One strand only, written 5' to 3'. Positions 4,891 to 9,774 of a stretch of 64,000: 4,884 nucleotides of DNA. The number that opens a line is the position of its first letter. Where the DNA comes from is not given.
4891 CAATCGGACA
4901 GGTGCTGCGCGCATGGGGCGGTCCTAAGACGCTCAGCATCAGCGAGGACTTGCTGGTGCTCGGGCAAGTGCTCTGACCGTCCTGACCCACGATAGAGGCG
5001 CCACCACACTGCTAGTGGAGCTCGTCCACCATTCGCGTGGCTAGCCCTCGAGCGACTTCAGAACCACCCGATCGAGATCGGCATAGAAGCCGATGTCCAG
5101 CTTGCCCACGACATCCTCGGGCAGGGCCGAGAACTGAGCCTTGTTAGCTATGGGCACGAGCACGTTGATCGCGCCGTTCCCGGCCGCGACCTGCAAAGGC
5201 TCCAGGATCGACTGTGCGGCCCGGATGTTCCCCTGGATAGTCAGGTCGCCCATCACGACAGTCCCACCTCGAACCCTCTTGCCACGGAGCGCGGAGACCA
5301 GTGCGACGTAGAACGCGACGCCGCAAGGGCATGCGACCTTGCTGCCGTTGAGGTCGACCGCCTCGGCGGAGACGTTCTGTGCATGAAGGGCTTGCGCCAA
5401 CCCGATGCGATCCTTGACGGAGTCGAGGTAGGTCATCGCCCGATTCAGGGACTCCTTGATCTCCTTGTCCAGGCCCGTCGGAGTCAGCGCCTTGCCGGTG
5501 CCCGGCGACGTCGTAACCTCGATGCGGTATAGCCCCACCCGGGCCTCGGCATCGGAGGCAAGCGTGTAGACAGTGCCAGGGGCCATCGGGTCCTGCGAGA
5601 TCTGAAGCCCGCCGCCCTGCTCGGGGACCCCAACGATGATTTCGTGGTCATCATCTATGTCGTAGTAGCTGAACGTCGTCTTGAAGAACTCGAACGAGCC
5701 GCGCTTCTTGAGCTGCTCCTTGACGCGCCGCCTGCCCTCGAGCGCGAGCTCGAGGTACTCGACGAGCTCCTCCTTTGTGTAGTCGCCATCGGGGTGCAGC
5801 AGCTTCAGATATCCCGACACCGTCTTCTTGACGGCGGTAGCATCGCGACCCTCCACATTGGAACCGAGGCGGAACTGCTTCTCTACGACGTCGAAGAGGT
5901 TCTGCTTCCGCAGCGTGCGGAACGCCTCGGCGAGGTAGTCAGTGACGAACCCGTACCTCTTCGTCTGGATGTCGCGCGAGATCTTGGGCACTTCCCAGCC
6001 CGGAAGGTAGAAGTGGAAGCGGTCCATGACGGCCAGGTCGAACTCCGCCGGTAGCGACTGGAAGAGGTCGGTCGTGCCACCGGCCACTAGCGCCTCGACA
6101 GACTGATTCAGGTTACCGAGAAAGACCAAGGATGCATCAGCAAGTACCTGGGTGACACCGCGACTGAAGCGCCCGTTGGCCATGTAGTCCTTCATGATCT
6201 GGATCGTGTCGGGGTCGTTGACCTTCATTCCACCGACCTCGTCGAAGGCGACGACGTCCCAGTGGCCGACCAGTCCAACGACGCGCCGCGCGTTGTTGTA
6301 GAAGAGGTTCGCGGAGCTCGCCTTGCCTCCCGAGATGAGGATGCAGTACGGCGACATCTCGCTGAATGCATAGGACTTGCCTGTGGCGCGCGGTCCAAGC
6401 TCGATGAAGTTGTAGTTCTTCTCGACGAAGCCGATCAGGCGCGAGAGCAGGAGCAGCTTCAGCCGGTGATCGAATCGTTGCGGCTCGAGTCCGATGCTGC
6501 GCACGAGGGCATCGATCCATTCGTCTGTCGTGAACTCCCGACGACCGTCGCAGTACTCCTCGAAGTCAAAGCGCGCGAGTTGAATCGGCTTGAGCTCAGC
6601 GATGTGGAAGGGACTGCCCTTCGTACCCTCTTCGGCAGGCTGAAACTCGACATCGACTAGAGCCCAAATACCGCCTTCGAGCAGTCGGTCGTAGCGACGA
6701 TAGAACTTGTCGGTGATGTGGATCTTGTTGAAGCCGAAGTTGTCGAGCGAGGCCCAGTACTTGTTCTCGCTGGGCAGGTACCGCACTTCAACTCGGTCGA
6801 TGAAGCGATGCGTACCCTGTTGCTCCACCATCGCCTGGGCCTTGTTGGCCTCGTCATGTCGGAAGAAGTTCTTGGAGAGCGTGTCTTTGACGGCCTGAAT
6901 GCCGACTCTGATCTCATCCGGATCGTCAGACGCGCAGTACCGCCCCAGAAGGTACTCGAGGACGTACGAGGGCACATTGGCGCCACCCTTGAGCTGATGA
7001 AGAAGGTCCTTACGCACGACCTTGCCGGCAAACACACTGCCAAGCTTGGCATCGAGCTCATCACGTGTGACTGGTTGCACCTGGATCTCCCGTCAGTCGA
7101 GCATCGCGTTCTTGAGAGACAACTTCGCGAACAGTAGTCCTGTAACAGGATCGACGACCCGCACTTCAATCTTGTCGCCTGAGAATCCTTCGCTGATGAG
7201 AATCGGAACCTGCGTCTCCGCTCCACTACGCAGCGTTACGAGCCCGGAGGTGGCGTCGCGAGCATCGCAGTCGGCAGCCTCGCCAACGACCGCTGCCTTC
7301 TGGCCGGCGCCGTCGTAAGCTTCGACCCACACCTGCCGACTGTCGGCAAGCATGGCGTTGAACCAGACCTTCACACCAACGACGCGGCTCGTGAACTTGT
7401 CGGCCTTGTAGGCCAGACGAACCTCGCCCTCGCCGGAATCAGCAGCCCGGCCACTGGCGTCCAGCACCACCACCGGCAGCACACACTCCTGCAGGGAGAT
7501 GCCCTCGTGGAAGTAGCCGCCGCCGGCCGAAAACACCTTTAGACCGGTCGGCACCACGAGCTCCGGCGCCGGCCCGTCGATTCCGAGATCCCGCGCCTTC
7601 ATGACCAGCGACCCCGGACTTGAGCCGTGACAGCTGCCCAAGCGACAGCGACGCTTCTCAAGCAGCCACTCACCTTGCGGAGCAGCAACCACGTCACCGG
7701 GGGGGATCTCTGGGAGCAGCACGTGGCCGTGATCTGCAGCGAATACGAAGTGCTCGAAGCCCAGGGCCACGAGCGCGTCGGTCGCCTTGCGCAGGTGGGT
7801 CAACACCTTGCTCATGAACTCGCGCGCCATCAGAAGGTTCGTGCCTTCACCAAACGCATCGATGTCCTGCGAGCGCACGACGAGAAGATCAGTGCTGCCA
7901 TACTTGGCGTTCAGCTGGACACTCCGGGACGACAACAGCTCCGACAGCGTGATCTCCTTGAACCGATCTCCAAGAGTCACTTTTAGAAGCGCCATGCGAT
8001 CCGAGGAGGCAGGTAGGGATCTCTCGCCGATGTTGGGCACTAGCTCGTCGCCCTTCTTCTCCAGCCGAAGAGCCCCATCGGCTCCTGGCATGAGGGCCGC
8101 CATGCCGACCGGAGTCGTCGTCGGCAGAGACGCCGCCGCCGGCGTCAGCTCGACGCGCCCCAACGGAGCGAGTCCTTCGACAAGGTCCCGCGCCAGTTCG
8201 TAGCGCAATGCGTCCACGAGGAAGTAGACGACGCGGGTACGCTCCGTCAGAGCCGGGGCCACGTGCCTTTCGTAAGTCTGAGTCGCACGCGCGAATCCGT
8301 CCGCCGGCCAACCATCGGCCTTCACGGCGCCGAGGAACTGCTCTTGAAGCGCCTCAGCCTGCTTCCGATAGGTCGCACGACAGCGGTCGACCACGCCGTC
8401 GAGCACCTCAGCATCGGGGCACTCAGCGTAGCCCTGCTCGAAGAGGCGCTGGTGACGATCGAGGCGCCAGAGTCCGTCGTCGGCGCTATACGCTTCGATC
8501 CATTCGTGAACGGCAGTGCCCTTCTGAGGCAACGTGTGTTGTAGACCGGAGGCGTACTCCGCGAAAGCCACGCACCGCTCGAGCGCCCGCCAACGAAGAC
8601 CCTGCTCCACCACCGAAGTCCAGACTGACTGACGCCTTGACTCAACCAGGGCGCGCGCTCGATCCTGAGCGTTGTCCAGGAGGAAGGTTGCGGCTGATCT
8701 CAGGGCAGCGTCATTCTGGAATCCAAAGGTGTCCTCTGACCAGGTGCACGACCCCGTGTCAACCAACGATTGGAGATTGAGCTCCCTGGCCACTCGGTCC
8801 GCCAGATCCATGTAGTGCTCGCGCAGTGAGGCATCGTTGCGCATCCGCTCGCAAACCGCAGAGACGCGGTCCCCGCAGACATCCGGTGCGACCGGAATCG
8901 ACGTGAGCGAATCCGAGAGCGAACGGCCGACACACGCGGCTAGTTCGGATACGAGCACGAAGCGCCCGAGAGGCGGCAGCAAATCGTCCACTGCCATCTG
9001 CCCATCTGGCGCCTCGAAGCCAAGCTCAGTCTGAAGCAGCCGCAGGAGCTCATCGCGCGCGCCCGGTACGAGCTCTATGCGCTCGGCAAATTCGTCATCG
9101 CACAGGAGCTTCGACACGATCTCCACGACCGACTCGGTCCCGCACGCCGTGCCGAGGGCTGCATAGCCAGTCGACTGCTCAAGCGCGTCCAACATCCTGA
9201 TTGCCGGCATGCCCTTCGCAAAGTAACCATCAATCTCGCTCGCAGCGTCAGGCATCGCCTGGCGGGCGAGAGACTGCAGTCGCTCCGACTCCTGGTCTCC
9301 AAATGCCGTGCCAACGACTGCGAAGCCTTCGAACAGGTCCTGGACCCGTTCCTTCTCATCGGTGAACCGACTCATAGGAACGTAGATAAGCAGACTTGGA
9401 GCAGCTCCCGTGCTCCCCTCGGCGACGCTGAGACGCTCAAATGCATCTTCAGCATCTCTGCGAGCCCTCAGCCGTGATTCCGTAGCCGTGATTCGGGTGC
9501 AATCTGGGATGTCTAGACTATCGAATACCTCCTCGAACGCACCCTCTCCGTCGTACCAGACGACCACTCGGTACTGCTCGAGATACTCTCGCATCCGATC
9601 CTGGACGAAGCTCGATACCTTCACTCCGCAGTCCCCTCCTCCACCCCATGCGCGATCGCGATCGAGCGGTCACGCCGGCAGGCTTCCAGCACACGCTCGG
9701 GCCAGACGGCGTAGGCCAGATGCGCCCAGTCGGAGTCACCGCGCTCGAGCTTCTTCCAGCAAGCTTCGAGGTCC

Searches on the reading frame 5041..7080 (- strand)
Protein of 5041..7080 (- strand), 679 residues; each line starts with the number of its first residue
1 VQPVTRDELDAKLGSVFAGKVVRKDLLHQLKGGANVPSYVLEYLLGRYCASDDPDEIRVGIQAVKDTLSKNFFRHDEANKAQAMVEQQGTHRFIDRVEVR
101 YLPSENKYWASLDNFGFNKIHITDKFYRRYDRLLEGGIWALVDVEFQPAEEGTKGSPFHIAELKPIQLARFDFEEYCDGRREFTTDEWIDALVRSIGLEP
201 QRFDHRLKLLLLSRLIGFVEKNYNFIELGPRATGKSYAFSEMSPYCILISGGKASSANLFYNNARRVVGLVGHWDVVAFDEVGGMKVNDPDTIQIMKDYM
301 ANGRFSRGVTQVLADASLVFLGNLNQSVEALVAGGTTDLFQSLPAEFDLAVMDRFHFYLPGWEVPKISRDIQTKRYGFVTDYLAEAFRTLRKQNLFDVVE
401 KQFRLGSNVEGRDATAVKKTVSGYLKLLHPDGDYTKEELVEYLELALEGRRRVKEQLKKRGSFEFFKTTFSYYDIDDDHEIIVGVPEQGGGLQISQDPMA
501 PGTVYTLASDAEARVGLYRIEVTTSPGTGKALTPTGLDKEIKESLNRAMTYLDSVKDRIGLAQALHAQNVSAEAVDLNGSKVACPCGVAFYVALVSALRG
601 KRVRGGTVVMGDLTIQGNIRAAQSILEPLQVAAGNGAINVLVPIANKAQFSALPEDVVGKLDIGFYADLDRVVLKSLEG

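Call 47: search_protein_families(library=pfam, proteins=[window:5041-7080:-], max_evalue=0.001)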
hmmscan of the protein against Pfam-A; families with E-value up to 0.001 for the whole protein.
window:5041-7080:- (679 aa): 4 families
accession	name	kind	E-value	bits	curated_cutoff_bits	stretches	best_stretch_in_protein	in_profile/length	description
PF13337.12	BrxL_ATPase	-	8.7e-131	435.8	25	1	158-471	1-313/313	Lon-like protease BrxL-like, ATPase domain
PF20442.3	BrxL_N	-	1.1e-43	148.8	28.2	1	16-146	2-132/132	BREX system Lon protease-like protein BrxL N-terminal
PF05362.19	Lon_C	-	2.6e-15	57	21.1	1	517-677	42-203/205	Lon protease (S16) C-terminal proteolytic domain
PF13541.12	ChlI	-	1.4e-05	25.4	27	1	520-646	1-121/121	Subunit ChlI of Mg-chelatase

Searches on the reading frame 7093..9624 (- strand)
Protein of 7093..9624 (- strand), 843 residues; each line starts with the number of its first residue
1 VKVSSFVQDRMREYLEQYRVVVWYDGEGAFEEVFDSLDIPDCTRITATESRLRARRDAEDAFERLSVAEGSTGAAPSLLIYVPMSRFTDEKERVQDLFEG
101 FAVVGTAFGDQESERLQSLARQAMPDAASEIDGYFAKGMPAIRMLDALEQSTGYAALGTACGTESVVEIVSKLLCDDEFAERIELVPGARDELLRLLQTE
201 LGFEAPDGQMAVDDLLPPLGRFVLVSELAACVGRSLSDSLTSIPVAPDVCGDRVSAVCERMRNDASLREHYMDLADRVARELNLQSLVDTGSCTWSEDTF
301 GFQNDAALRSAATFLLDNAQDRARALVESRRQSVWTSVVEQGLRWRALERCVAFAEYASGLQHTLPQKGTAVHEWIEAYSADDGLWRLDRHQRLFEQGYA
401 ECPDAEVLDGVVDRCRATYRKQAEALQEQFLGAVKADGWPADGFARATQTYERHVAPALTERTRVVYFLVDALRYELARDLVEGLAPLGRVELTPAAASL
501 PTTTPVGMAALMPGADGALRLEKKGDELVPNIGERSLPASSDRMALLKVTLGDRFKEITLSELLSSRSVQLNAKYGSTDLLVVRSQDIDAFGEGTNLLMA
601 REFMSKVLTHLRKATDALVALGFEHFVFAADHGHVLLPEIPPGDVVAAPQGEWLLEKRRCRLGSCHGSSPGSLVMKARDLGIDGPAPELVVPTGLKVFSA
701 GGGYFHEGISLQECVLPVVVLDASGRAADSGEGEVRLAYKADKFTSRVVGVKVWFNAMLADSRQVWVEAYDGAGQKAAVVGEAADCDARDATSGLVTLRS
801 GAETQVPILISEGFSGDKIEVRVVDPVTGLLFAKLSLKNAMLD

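Call 47: search_protein_families(library=pfam, proteins=[window:7093-9624:-], max_evalue=0.001)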
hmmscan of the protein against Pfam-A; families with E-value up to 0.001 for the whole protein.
window:7093-9624:- (843 aa): 1 family
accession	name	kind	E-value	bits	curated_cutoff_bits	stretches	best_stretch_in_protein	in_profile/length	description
PF08665.17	PglZ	-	4.4e-12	46.8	25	1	464-635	2-173/179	PglZ domain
